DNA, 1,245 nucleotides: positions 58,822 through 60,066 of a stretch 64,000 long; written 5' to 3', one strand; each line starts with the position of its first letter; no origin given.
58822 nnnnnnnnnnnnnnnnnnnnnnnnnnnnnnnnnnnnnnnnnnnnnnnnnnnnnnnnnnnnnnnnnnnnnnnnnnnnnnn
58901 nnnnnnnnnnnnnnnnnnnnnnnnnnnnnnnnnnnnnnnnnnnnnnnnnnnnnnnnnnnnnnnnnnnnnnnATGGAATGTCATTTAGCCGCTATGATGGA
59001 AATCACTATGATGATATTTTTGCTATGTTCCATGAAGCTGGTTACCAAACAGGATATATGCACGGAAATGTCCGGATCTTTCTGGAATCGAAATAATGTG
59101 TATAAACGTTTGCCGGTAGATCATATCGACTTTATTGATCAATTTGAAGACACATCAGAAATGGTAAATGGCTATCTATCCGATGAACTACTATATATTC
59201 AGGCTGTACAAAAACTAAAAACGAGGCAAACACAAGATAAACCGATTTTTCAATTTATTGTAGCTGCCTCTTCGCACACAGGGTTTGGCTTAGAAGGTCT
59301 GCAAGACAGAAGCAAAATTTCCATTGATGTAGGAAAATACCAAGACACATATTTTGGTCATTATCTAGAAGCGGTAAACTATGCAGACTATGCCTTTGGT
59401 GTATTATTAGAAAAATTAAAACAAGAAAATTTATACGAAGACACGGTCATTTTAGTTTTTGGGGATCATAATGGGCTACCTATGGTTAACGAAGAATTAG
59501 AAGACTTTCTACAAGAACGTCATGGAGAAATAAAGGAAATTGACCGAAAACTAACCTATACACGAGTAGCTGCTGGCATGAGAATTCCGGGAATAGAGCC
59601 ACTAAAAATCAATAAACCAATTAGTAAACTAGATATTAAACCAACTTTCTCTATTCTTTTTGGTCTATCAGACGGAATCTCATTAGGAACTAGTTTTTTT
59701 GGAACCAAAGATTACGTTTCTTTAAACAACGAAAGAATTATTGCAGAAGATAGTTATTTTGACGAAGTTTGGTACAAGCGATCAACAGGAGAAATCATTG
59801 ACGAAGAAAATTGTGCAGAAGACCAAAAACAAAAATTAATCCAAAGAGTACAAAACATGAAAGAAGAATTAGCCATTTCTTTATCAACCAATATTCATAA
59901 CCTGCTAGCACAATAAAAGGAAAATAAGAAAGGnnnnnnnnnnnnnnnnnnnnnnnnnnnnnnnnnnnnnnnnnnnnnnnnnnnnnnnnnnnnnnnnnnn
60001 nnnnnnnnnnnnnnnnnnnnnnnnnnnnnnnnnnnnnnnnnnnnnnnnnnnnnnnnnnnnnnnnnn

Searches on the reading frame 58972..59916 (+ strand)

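Call 60: search_protein_families(library=pfam, proteins=[window:58972-59916:+], max_evalue=0.00001)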
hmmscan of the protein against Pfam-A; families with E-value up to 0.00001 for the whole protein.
window:58972-59916:+ (314 aa): 1 family
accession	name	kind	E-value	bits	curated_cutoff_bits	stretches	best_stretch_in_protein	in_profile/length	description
PF00884.28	Sulfatase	-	1.2e-15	58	25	1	33-231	100-300/301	Sulfatase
